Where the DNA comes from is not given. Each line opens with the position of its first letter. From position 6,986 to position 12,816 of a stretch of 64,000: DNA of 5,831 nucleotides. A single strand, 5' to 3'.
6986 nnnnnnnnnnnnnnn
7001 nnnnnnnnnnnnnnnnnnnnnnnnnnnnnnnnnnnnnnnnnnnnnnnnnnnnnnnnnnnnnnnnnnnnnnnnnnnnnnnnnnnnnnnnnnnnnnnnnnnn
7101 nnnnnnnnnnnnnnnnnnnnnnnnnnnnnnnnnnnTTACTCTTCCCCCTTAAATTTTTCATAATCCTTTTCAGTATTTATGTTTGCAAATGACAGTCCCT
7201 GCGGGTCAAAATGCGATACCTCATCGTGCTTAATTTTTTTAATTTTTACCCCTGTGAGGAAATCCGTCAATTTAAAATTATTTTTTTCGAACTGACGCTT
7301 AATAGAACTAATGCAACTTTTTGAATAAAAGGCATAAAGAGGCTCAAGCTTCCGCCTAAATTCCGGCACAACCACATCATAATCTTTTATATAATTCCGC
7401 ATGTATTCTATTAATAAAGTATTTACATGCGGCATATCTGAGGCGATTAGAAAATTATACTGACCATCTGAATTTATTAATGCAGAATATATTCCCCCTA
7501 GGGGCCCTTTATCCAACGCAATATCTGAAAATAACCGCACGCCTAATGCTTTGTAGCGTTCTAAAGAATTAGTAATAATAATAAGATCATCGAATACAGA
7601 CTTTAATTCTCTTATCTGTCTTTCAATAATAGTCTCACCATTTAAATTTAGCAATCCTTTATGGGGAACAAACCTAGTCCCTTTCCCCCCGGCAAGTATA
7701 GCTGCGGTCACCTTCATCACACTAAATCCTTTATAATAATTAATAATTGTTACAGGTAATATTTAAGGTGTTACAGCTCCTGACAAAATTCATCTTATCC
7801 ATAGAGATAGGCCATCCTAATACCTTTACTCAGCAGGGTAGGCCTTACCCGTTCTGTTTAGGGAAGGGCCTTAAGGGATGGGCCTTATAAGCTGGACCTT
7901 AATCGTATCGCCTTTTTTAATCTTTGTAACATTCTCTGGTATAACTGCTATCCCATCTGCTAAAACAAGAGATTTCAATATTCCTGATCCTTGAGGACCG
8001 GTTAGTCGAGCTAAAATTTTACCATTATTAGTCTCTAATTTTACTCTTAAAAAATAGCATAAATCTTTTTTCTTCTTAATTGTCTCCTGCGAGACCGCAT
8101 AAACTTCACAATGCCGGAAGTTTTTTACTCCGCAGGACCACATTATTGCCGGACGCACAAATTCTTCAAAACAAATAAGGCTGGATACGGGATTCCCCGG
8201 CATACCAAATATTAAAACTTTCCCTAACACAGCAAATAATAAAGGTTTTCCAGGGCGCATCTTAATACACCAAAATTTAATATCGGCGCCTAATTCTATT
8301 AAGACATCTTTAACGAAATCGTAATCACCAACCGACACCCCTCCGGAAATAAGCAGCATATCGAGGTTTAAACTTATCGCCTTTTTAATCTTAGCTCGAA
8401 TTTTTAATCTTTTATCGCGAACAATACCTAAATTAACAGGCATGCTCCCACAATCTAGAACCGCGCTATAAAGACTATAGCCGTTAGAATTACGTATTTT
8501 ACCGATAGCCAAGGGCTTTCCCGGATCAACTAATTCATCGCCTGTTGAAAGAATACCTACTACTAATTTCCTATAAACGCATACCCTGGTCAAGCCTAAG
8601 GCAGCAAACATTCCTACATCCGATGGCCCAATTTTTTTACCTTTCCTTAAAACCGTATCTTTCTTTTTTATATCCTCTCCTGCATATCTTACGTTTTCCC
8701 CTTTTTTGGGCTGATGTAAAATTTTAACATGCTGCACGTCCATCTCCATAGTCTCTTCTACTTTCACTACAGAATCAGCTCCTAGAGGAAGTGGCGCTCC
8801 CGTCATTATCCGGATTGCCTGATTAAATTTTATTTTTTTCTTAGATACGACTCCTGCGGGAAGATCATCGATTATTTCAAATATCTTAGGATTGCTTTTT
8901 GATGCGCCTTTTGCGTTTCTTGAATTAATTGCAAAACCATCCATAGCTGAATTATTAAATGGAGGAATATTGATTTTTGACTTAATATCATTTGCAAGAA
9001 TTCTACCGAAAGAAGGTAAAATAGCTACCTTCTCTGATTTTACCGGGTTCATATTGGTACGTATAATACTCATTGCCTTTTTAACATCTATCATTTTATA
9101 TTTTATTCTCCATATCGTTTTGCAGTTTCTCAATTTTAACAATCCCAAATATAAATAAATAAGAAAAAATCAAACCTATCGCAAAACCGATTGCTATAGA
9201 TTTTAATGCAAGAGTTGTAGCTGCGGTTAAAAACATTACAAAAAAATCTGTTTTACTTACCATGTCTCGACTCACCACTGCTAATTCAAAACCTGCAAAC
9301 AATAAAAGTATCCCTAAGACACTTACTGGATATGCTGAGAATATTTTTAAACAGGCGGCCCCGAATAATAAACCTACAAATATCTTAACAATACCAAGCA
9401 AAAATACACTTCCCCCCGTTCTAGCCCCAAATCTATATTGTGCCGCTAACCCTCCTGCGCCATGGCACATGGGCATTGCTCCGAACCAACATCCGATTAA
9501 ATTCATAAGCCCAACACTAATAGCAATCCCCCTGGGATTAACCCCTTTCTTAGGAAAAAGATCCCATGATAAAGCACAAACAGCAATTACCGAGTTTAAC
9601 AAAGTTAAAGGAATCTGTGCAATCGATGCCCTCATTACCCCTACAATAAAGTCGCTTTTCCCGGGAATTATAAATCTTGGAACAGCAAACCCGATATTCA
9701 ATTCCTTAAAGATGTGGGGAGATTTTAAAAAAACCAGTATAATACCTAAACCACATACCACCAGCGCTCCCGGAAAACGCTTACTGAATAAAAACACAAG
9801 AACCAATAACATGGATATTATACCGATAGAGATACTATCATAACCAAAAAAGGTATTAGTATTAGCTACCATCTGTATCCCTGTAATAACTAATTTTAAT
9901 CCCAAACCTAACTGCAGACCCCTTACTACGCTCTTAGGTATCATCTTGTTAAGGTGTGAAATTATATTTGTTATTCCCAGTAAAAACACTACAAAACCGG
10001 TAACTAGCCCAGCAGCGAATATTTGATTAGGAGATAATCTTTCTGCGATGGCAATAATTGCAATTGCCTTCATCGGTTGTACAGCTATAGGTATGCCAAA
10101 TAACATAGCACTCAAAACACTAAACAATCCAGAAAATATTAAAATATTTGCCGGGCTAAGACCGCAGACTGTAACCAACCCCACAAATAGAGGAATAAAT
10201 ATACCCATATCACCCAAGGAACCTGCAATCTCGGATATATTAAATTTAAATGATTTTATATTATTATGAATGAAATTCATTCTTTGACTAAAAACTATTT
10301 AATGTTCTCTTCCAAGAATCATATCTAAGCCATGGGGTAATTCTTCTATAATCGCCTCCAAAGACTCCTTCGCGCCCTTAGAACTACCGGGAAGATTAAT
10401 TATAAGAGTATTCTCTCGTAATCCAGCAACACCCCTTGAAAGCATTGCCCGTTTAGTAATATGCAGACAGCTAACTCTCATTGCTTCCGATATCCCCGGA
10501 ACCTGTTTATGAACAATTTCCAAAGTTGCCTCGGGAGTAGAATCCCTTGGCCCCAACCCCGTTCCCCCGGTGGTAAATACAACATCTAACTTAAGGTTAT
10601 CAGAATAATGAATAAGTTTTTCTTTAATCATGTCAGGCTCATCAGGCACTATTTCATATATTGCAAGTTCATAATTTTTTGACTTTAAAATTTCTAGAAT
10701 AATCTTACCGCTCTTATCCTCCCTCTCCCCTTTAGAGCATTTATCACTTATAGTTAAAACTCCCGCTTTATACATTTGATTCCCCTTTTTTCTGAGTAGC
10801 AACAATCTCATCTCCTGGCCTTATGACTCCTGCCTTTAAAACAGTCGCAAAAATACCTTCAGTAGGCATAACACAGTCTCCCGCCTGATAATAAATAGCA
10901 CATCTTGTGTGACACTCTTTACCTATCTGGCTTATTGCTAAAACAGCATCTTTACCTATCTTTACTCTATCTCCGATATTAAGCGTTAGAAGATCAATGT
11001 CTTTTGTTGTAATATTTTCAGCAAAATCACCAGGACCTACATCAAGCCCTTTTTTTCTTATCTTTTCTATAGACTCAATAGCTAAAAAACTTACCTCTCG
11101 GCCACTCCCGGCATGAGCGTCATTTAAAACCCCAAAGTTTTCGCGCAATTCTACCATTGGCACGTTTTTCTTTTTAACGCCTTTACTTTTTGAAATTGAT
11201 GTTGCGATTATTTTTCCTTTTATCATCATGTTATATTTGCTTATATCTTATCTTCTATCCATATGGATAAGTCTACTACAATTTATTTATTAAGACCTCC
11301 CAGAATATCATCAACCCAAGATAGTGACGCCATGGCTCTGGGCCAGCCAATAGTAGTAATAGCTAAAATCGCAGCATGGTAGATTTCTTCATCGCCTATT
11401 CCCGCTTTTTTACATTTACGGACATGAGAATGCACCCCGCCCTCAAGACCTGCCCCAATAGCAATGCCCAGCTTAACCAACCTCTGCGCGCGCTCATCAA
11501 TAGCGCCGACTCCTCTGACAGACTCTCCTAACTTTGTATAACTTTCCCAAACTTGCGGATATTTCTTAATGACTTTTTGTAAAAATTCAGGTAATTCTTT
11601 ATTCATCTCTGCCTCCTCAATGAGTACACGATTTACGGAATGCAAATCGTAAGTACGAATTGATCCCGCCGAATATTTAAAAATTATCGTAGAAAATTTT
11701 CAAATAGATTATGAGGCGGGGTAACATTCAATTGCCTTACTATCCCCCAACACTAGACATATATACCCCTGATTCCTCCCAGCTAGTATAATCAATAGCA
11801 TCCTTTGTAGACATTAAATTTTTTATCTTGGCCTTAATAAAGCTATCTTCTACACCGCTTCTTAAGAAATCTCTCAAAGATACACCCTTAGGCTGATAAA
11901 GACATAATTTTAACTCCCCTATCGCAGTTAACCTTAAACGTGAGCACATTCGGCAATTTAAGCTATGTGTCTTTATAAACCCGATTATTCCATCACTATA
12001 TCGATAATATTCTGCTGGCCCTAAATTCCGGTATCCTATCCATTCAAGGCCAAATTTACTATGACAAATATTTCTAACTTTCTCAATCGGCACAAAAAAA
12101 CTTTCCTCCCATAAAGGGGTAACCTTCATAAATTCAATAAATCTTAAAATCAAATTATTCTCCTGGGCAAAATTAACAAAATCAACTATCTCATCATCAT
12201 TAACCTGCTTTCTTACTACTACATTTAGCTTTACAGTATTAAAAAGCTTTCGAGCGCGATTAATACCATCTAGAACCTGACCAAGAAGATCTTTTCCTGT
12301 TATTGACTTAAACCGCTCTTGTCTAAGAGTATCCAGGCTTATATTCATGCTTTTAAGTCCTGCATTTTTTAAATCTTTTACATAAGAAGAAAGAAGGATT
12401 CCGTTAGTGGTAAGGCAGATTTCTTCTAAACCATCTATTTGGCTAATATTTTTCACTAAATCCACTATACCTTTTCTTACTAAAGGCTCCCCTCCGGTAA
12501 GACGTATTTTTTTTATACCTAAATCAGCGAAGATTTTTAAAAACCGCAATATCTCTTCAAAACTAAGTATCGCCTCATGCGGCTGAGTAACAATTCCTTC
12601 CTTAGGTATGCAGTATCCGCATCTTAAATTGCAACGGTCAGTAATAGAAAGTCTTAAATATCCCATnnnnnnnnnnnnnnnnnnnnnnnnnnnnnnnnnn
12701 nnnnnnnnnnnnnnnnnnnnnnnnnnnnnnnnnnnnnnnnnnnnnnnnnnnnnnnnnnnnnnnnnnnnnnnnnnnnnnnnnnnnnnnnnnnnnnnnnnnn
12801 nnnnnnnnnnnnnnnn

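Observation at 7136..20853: Anchor-less periplasmic molybdoenzyme (B-A-TorD order) co-clustered with an octaheme cytochrome, an outer-membrane beta-barrel, TatAC and a complete Moco set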

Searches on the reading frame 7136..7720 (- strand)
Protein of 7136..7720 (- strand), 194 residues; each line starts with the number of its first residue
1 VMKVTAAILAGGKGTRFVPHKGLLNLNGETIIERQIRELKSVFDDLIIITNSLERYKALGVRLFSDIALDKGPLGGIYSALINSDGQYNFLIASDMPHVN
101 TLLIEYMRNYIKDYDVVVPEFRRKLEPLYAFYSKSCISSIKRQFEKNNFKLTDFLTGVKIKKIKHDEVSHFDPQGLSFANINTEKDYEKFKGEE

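Call 6: search_protein_families(library=ncbifam, proteins=[window:7136-7720:-], max_evalue=0.001)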
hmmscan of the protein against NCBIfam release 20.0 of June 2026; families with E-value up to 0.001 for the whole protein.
window:7136-7720:- (194 aa): 13 families
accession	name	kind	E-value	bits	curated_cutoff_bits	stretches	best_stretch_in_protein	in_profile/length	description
NF011056.0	PRK14489.1-1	equivalog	1e-48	166.3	379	1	2-192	4-194/363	bifunctional molybdenum cofactor guanylyltransferase MobA/molybdopterin-guanine dinucleotide biosynthesis adaptor protein MobB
NF001457.0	PRK00317.1-3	equivalog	9.4e-39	133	164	1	5-191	3-194/200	molybdenum cofactor guanylyltransferase MobA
TIGR02665.1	molyb_mobA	equivalog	1.9e-23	83.5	151.85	1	5-186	2-184/186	molybdenum cofactor guanylyltransferase MobA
NF002741.0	PRK02726.1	equivalog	3.1e-20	72.7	179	1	2-191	6-195/200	molybdenum cofactor guanylyltransferase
NF001837.0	PRK00560.1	equivalog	4.2e-20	72.3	182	1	3-189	8-186/196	molybdenum cofactor guanylyltransferase MobA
NF011059.0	PRK14490.1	equivalog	1.1e-13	51.1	354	1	4-189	181-364/374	bifunctional molybdenum cofactor guanylyltransferase MobA/molybdopterin-guanine dinucleotide biosynthesis adaptor protein MobB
TIGR03310.1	matur_MocA_YgfJ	equivalog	7.8e-11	42.3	186.45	1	6-188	2-186/188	molybdenum cofactor cytidylyltransferase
NF001855.0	PRK00576.1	equivalog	2.4e-08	33.8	205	1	2-186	5-188/197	molybdenum cofactor guanylyltransferase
NF011057.0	PRK14489.1-2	subfamily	7.7e-07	28.7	541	1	3-191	6-195/363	bifunctional molybdenum cofactor guanylyltransferase MobA/molybdopterin-guanine dinucleotide biosynthesis adaptor protein MobB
NF011070.0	PRK14500.1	equivalog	8.4e-06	25.2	606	1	8-191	171-352/358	putative bifunctional molybdopterin-guanine dinucleotide biosynthesis protein MoaC/MobA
NF045665.1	NTPtran_DVU1551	equivalog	3.7e-05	22.9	315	1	5-143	2-149/359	DVU_1551 family NTP transferase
TIGR00454.1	TIGR00454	hypoth_equivalog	8e-05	22.6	174.7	1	6-51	3-50/183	TIGR00454 family protein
NF041135.1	IPPtranDIPPsyn_Thcocales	equivalog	9.7e-05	21.5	580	1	5-54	2-53/419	bifunctional L-myo-inositol-1-phosphate cytidylyltransferase/CDP-L-myo-inositol myo-inositolphosphotransferase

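Call 7: search_protein_families(library=pfam, proteins=[window:7136-7720:-], max_evalue=0.001)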
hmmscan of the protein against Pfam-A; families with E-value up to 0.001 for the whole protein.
window:7136-7720:- (194 aa): 1 family
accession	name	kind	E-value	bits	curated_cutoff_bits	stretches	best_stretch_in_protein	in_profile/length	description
PF12804.13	NTP_transf_3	-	6.6e-31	108.1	27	1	6-143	1-144/160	MobA-like NTP transferase domain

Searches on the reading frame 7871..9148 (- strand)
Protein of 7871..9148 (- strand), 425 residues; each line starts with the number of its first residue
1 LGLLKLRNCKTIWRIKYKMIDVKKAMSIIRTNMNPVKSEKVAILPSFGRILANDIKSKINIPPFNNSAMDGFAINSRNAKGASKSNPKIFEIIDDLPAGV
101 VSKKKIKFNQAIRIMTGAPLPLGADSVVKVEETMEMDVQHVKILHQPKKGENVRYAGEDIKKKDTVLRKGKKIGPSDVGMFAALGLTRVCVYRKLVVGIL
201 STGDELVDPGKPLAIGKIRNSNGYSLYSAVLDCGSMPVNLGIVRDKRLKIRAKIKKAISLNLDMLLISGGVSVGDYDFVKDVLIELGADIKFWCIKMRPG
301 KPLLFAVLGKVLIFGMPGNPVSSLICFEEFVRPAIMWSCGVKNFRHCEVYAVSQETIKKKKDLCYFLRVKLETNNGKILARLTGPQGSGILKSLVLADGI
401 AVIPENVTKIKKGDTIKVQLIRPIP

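Call 6: search_protein_families(library=ncbifam, proteins=[window:7871-9148:-], max_evalue=0.001)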
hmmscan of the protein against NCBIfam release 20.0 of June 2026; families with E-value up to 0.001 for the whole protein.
window:7871-9148:- (425 aa): 7 families
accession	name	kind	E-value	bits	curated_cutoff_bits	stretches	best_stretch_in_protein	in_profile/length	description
NF011068.0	PRK14498.1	equivalog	1.9e-113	379.7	534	1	18-423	8-412/647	molybdopterin biosynthesis protein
NF007960.1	PRK10680.1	equivalog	3.5e-112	375.1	440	1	21-420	2-400/401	molybdopterin molybdotransferase MoeA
NF011060.0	PRK14491.1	equivalog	1.5e-104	350.6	532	1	16-419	196-592/598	bifunctional molybdopterin-guanine dinucleotide biosynthesis adaptor protein MobB/molybdopterin molybdotransferase MoeA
NF050098.1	MoeA_actino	exception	1.6e-101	340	560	1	22-420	3-399/400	molybdopterin molybdotransferase MoeA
NF045515.2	Glp_gephyrin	equivalog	6.6e-100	334.7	475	1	22-420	3-402/403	molybdotransferase-like divisome protein Glp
NF011067.0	PRK14497.1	equivalog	5e-73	246.5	536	1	27-420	18-403/546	putative molybdopterin biosynthesis protein MoeA/unknown domain fusion protein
TIGR00177.1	molyb_syn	domain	2e-30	105.7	85.35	1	195-333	2-148/148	molybdenum cofactor synthesis domain-containing protein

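Call 7: search_protein_families(library=pfam, proteins=[window:7871-9148:-], max_evalue=0.001)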
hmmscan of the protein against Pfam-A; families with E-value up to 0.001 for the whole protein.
window:7871-9148:- (425 aa): 3 families
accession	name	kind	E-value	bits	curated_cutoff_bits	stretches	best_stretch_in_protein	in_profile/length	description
PF03453.22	MoeA_N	-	2.3e-47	161.1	30.8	1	20-185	1-160/160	MoeA N-terminal region (domain I and II)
PF00994.29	MoCF_biosynth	-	5.6e-29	101.1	26.6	1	198-335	1-142/144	Probable molybdopterin binding domain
PF03454.20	MoeA_C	-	2.8e-16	59.9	22.1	1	351-420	2-71/72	MoeA C-terminal region (domain IV)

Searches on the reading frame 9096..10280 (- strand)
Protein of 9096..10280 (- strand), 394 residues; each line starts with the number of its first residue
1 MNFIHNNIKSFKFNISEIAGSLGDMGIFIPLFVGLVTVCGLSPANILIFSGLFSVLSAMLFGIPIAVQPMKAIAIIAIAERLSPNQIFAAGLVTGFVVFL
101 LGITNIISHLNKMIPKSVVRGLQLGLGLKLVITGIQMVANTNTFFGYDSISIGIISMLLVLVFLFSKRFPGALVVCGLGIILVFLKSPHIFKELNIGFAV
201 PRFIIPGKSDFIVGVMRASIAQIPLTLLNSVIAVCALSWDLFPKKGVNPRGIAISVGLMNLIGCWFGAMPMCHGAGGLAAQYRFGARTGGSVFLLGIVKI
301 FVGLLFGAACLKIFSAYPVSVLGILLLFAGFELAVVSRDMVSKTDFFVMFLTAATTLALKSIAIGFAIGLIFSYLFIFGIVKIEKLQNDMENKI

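Call 6: search_protein_families(library=ncbifam, proteins=[window:9096-10280:-], max_evalue=0.001)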
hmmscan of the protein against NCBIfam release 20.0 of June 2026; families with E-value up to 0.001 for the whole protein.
window:9096-10280:- (394 aa): 1 family
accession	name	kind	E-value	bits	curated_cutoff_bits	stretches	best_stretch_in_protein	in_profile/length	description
TIGR00815.1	sulP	subfamily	0.00024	19.7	380.45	0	131-378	165-422/565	sulfate permease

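Call 7: search_protein_families(library=pfam, proteins=[window:9096-10280:-], max_evalue=0.001)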
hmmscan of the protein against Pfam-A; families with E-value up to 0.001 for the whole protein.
window:9096-10280:- (394 aa): 1 family
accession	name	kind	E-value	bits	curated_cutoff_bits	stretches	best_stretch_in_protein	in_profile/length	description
PF16983.11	MFS_MOT1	-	4e-58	195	30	2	216-333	3-111/111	Molybdate transporter of MFS superfamily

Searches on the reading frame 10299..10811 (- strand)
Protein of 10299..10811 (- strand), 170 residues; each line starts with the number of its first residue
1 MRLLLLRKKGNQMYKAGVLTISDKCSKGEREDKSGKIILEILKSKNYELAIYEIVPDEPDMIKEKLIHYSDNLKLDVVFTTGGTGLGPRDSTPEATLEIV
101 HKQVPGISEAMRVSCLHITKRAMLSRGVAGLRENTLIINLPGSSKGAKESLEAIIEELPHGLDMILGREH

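Call 5: search_protein_families(library=pfam, proteins=[window:10299-10811:-], max_evalue=0.01)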
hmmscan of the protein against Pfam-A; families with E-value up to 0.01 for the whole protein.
window:10299-10811:- (170 aa): 1 family
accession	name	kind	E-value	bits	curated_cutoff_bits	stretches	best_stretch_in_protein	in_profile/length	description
PF00994.29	MoCF_biosynth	-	5.9e-32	110.8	26.6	1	17-159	1-143/144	Probable molybdopterin binding domain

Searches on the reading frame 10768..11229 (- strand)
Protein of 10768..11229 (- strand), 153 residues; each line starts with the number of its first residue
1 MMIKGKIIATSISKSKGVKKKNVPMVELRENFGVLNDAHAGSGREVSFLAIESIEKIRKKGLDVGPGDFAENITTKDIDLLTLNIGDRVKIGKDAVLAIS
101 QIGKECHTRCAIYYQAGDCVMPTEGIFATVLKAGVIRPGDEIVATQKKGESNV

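Call 5: search_protein_families(library=pfam, proteins=[window:10768-11229:-], max_evalue=0.01)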
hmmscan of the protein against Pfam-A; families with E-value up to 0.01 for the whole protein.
window:10768-11229:- (153 aa): 1 family
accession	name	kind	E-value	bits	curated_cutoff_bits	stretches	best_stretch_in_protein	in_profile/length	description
PF03473.23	MOSC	-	1.9e-10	41.2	22.7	1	37-142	3-119/120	MOSC domain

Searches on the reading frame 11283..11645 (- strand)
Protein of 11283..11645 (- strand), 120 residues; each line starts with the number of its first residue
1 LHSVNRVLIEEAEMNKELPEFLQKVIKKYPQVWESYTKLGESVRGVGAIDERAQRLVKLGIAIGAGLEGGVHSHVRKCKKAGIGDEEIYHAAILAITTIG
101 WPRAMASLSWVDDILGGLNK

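Call 5: search_protein_families(library=pfam, proteins=[window:11283-11645:-], max_evalue=0.01)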
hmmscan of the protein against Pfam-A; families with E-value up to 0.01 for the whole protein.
window:11283-11645:- (120 aa): 1 family
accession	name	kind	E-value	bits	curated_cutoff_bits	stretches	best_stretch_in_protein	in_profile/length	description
PF02627.25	CMD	-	3.1e-12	46.7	23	1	30-113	1-84/84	Carboxymuconolactone decarboxylase family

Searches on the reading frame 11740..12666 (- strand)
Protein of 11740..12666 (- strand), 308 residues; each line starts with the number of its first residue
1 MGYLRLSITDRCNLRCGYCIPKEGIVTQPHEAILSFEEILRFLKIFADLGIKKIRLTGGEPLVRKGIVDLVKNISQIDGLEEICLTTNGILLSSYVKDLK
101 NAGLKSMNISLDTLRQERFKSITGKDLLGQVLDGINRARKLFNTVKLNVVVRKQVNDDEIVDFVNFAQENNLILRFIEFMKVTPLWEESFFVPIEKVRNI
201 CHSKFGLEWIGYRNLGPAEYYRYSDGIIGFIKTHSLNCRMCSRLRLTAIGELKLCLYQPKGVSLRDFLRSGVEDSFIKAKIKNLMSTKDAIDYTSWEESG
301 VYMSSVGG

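Call 5: search_protein_families(library=pfam, proteins=[window:11740-12666:-], max_evalue=0.01)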
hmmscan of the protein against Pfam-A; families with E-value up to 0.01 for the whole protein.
window:11740-12666:- (308 aa): 3 families
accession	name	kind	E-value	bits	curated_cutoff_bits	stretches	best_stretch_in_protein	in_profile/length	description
PF04055.27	Radical_SAM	-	1.5e-33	116.8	29.5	1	7-167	2-166/166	Radical SAM superfamily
PF06463.18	Mob_synth_C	-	7.5e-24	84.5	37.4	1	174-289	3-123/128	Molybdenum Cofactor Synthesis C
PF13353.11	Fer4_12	-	2.6e-06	28.2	22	1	10-113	13-115/137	4Fe-4S single cluster domain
